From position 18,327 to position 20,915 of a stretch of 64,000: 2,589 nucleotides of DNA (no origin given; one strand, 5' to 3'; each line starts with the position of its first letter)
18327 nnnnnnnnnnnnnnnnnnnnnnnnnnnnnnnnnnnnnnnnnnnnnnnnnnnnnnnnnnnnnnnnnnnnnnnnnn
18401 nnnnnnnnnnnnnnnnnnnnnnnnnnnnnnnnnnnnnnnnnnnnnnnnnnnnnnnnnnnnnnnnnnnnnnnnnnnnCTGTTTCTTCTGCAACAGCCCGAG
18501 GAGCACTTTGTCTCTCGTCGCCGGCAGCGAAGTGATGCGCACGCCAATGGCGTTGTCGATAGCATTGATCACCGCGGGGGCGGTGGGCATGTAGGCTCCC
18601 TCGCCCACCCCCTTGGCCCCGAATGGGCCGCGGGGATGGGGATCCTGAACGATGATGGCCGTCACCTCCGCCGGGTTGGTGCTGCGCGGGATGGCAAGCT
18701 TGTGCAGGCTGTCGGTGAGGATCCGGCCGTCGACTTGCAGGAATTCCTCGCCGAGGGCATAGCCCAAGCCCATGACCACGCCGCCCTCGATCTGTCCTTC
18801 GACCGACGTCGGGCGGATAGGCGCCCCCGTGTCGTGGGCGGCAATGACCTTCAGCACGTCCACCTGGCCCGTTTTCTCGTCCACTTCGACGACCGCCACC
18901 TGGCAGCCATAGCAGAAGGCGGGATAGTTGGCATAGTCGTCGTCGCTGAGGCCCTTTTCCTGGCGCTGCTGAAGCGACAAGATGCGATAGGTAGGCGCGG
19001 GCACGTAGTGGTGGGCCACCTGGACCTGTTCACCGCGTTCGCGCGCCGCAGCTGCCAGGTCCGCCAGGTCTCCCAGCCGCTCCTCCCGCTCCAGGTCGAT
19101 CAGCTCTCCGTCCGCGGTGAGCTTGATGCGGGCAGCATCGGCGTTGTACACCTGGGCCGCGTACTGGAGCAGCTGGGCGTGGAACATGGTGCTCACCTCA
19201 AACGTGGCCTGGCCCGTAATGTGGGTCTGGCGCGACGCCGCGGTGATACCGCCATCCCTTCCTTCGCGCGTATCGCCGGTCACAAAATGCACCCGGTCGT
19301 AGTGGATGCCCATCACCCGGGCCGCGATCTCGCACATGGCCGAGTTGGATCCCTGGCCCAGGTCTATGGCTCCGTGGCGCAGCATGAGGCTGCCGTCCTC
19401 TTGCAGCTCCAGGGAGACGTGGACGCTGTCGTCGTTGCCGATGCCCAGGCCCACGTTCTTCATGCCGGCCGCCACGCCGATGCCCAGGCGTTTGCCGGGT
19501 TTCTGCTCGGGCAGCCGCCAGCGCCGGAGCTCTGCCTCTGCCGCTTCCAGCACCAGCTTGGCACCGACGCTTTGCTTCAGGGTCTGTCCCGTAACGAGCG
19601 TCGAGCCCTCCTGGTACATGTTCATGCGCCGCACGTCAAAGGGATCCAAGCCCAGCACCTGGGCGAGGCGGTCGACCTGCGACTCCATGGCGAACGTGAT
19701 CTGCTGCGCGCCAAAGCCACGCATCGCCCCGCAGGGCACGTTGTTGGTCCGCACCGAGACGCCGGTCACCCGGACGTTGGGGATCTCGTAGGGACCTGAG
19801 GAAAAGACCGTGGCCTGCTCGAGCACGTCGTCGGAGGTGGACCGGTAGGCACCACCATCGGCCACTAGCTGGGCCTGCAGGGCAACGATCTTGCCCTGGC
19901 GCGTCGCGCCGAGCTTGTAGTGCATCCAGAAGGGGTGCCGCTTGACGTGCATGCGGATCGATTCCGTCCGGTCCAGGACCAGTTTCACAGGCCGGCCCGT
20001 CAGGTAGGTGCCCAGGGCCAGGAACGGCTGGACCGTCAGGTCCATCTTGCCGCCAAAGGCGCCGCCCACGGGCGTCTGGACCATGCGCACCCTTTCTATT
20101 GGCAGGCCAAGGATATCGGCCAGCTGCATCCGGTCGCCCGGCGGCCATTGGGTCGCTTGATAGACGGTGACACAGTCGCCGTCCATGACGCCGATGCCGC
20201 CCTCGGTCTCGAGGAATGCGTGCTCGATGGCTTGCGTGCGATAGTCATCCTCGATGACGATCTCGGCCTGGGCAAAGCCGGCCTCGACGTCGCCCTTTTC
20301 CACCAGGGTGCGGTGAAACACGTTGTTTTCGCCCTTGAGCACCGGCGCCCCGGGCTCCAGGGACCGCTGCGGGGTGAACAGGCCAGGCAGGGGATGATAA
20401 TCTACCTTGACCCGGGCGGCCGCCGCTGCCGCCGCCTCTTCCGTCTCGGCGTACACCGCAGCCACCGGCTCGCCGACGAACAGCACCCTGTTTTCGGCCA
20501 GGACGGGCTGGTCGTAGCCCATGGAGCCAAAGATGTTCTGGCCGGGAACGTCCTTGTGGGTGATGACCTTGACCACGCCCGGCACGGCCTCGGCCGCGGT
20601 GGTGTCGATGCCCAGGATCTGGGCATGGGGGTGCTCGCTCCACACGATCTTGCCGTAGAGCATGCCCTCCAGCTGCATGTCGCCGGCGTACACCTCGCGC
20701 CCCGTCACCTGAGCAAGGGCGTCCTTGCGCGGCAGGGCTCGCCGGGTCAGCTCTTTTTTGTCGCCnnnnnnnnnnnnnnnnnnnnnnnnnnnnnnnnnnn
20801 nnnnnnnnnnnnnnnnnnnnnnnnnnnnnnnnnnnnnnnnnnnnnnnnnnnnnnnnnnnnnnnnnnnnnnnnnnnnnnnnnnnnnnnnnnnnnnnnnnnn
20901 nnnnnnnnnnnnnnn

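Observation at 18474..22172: All three XDH-family subunits fused into one 1232-aa chain in FAD-FeS-Moco order, next to a split paralog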

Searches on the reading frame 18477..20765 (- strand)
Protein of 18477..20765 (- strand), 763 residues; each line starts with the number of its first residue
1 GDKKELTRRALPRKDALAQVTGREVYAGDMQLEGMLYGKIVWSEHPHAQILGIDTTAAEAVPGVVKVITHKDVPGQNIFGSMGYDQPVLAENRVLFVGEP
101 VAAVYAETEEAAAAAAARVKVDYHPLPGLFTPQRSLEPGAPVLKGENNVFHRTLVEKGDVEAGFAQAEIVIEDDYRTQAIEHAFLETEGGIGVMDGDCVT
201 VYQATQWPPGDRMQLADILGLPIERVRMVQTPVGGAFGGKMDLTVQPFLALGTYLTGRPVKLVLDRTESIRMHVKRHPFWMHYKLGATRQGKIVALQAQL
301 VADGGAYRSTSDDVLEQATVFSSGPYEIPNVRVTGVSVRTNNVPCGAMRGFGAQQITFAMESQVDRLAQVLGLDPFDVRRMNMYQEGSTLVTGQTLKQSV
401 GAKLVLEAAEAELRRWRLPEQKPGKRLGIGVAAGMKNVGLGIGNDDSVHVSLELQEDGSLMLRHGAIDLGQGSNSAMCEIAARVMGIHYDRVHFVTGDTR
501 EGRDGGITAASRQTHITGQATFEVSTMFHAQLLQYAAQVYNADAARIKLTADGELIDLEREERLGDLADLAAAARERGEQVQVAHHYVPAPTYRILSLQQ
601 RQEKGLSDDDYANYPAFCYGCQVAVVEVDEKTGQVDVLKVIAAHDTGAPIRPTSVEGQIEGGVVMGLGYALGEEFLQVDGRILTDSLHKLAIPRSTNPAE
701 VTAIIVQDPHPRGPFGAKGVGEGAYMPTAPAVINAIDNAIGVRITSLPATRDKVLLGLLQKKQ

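Call 15: search_solved_structures(query=window:18477-20765:-, max_evalue=1e-60, show_alignments=4)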
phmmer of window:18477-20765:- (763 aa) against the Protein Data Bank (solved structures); distinct sequences matched with E-value up to 1e-60: 31.
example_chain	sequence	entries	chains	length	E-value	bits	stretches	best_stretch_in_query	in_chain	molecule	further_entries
3hrd_A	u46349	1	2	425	7.4e-97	328.5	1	13-410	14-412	Nicotinate dehydrogenase large molybdopterin subunit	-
1rm6_A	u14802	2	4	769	6.9e-96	325.3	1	12-755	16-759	4-hydroxybenzoyl-CoA reductase alpha subunit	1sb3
1dgj_A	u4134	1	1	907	5e-87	296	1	10-521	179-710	ALDEHYDE OXIDOREDUCTASE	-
1sij_A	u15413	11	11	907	4.2e-83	283.1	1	11-521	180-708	Aldehyde oxidoreductase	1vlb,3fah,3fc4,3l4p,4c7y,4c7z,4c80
1wyg_A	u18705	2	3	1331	5.1e-76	259.7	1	4-525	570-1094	Xanthine dehydrogenase/oxidase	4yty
4yrw_A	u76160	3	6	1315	7e-76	259.2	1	4-525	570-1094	Xanthine dehydrogenase/oxidase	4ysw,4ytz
2e3t_A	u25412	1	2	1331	7.3e-76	259.1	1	4-525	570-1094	Xanthine dehydrogenase/oxidase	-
6abu_A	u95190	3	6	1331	7.3e-76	259.1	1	4-525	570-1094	Xanthine dehydrogenase/oxidase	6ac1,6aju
3an1_A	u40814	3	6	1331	7.3e-76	259.1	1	4-525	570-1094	Xanthine dehydrogenase/oxidase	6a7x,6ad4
6adj_A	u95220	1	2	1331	7.3e-76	259.1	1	4-525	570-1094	Xanthine dehydrogenase/oxidase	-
6ac4_A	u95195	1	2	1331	7.3e-76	259.1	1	4-525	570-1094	Xanthine dehydrogenase/oxidase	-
1fiq_C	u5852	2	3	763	9.9e-76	258.7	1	8-526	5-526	XANTHINE OXIDASE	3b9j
3sr6_C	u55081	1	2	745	1.1e-75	258.6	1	8-526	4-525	Xanthine dehydrogenase/oxidase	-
3etr_C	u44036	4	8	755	1.2e-75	258.5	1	8-526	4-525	Xanthine dehydrogenase/oxidase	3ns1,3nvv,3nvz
3nrz_C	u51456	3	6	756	1.2e-75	258.5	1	8-526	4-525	Xanthine dehydrogenase/oxidase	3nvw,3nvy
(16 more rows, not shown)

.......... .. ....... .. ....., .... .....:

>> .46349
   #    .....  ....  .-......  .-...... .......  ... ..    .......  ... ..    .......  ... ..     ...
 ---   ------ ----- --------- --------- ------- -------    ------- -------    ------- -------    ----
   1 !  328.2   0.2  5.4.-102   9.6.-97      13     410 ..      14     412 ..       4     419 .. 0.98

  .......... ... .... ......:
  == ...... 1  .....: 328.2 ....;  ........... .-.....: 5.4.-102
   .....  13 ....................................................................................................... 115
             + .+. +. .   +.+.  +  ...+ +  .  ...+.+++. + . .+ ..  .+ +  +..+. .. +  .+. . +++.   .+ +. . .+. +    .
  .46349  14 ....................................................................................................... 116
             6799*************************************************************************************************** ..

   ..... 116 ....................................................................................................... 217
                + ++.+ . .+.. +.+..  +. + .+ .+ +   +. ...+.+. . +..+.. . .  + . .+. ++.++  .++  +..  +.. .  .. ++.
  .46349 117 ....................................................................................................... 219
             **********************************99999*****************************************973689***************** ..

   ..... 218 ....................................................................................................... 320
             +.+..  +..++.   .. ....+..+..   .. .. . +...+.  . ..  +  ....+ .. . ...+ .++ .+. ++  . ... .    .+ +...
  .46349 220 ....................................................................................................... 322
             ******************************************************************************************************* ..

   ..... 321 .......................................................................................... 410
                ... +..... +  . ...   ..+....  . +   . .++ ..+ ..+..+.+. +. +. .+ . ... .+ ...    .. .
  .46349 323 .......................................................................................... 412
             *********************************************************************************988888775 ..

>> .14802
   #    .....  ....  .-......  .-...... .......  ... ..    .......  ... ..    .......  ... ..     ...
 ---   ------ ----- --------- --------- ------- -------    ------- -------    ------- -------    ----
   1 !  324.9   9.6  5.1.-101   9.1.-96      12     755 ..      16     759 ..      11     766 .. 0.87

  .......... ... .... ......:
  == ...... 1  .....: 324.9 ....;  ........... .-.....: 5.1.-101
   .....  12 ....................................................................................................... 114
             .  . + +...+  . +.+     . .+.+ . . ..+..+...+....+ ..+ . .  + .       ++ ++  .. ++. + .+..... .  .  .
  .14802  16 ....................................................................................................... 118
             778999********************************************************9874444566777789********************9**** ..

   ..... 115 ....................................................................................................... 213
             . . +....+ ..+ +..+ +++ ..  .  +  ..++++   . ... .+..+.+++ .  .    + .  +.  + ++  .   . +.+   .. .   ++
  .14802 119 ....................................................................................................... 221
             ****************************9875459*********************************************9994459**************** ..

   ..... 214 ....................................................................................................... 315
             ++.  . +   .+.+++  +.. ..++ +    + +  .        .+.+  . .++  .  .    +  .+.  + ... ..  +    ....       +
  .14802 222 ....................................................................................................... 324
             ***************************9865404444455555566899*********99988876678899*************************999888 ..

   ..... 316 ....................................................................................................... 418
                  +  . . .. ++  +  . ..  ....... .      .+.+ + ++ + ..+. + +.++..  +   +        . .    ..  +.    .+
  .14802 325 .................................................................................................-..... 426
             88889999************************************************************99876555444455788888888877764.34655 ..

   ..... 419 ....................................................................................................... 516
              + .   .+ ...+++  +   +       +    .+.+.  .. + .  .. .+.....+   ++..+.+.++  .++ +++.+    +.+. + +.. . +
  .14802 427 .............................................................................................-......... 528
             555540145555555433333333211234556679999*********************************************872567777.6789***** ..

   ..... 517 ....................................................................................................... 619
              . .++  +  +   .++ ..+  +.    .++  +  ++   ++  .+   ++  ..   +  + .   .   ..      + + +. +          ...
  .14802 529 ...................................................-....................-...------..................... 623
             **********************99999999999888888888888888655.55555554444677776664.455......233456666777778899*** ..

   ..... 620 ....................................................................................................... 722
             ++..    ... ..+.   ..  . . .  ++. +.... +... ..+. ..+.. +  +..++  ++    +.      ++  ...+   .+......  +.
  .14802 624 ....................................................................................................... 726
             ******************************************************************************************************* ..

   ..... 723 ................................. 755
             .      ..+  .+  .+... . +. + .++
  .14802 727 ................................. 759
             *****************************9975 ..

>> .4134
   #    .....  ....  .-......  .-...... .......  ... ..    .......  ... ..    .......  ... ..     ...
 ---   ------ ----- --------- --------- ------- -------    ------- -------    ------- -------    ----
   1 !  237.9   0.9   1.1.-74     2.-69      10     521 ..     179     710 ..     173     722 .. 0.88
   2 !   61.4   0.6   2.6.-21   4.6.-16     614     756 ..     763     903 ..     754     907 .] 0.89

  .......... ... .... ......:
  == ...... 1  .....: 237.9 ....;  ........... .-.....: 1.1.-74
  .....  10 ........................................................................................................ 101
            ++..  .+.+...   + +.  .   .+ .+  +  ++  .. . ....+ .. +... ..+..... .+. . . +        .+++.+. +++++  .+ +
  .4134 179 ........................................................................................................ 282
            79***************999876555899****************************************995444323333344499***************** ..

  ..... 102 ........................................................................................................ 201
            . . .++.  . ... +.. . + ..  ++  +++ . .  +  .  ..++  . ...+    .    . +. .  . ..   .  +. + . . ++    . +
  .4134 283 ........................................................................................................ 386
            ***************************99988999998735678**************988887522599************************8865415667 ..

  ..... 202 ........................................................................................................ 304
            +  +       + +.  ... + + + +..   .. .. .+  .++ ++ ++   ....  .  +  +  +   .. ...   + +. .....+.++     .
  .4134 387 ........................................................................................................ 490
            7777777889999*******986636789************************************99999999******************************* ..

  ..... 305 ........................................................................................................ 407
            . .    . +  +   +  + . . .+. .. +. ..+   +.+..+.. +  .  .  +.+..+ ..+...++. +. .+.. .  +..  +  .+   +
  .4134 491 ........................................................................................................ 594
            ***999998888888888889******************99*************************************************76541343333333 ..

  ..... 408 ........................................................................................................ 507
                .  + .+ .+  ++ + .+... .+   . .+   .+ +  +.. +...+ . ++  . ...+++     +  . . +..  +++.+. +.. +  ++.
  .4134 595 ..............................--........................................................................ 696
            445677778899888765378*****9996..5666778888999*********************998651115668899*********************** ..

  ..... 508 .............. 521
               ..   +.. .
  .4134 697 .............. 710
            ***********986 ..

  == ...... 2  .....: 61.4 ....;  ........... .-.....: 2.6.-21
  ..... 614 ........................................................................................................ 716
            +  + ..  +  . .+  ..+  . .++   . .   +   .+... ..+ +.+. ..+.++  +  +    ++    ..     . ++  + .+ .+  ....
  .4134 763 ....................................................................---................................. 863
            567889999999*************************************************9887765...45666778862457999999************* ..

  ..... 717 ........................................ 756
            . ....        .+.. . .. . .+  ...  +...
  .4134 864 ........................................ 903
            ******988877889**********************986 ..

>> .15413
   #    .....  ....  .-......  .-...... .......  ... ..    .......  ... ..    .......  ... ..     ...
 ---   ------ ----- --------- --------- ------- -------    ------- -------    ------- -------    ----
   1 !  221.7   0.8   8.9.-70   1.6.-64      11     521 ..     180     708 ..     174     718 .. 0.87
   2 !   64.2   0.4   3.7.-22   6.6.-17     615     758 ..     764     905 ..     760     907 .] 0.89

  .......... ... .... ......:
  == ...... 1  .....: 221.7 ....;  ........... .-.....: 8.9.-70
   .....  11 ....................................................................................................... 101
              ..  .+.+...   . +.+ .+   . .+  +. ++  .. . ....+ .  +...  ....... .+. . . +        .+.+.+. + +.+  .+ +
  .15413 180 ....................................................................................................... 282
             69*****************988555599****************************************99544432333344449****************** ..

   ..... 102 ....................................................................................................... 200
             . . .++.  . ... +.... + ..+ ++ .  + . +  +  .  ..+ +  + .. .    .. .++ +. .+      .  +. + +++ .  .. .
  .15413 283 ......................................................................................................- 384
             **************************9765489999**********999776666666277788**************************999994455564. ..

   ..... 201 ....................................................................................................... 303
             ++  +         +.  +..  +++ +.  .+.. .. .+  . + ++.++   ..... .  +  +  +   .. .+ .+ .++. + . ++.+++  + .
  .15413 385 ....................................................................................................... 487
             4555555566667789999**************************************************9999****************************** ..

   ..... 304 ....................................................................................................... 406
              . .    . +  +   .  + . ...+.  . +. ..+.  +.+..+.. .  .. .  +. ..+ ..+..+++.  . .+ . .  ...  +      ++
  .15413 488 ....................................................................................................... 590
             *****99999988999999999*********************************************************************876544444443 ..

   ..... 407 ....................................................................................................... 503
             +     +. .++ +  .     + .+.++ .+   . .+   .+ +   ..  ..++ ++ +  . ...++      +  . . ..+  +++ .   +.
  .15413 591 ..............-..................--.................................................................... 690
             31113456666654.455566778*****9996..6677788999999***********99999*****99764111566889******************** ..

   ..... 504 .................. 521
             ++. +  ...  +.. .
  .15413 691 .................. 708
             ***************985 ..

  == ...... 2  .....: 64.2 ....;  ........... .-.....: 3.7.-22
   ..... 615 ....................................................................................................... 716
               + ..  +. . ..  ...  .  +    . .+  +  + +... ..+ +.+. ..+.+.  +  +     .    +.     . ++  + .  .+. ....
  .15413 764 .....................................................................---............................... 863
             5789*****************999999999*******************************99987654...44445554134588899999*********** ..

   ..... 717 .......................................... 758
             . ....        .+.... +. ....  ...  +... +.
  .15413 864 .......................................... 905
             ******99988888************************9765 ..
